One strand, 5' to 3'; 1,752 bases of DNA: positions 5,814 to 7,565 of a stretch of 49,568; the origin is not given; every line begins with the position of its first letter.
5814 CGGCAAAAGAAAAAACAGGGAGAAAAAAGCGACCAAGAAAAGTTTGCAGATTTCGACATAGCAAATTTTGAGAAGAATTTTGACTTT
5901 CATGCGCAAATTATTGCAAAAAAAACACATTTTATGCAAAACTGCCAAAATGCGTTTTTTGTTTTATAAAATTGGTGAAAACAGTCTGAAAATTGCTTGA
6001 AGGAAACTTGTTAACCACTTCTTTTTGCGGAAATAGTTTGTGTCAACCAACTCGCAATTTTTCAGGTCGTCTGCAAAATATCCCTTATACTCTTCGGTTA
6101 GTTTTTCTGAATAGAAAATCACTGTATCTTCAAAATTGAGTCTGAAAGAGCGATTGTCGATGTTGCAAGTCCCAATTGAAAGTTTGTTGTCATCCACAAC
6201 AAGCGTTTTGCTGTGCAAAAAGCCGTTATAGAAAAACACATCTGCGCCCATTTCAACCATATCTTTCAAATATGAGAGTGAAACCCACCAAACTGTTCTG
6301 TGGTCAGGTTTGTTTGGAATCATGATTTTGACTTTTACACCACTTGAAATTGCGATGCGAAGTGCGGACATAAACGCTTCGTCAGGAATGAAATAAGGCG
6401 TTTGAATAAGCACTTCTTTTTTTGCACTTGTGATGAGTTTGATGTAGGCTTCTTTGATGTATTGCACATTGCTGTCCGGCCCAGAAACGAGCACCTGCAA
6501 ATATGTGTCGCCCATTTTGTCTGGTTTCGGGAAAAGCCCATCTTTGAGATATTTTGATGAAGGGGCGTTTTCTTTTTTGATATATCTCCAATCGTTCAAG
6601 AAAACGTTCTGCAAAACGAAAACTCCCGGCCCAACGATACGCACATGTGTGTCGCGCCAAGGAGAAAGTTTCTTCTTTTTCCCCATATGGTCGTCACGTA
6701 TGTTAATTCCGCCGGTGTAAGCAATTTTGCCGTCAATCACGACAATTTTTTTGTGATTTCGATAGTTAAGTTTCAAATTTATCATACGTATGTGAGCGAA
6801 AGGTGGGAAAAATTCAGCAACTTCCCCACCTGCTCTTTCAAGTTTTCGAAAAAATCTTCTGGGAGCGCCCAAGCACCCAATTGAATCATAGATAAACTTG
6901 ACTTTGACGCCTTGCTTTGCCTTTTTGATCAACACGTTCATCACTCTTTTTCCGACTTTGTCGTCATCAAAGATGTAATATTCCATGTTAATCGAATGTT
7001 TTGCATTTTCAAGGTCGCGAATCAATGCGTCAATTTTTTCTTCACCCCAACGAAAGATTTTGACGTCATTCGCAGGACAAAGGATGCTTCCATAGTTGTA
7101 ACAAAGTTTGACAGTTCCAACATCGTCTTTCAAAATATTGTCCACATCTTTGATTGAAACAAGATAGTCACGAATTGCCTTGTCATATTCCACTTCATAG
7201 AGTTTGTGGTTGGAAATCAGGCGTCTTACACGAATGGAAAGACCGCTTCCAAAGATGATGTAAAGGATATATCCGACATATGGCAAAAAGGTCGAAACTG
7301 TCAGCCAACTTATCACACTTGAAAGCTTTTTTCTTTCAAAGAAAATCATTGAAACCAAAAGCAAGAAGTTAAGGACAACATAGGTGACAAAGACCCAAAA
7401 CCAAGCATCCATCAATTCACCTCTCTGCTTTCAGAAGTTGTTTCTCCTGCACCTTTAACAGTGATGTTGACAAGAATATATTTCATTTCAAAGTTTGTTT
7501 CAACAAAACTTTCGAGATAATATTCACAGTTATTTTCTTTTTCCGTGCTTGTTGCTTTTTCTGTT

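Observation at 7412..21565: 14.15-kb gene encoding a 4717-aa N-terminally anchored protein with no recognisable domain architecture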

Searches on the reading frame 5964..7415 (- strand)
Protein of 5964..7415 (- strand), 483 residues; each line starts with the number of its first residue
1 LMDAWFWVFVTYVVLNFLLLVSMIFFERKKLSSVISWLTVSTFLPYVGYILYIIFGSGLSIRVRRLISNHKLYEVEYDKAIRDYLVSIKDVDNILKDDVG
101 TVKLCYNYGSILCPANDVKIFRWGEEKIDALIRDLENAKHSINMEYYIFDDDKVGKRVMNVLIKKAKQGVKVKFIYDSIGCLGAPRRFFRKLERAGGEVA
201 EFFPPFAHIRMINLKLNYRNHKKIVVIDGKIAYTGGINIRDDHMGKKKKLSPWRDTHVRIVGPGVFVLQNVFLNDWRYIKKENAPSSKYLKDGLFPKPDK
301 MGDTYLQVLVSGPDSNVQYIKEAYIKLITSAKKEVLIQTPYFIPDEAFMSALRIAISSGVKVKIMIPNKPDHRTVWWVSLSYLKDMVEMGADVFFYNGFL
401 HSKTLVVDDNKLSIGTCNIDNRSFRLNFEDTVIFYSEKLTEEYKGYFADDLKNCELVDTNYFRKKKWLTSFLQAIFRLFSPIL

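Call 5: search_protein_families(library=pfam, proteins=[window:5964-7415:-], max_evalue=0.001)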
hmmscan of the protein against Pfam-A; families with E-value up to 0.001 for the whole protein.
window:5964-7415:- (483 aa): 3 families
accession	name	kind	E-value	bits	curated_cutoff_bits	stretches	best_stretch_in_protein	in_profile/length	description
PF13091.12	PLDc_2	-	1.4e-44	151.6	27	2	324-450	1-131/132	PLD-like domain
PF00614.28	PLDc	-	5.6e-12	45.6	21.9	2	217-241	2-26/28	Phospholipase D Active site motif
PF13396.11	PLDc_N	-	5.4e-06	26.7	23.3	1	14-56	1-41/42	Phospholipase_D-nuclease N-terminal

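Call 104: search_protein_families(library=ncbifam, proteins=[window:5964-7415:-], max_evalue=1e-10)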
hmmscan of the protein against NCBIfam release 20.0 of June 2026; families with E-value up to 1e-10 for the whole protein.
window:5964-7415:- (483 aa): 6 families
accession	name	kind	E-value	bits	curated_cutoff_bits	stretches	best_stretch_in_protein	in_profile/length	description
TIGR04265.1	bac_cardiolipin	equivalog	1.7e-130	436.2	290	1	7-483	5-483/483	cardiolipin synthase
NF009107.0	PRK12452.1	equivalog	1.3e-99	334.2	787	1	15-483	39-509/509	cardiolipin synthase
NF008427.0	PRK11263.1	equivalog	3.5e-50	171.3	281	1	114-473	7-363/409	cardiolipin synthase ClsB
NF010492.0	PRK13912.1-3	equivalog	2.2e-13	50.1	297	0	323-454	38-175/178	nuclease NucT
NF038319.1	DISARM_DrmC_I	equivalog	4.5e-12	46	133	0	304-443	76-227/236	DISARM system phospholipase D-like protein DrmC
NF006946.0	PRK09428.1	equivalog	5e-11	42.2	314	0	320-369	252-301/451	CDP-diacylglycerol--serine O-phosphatidyltransferase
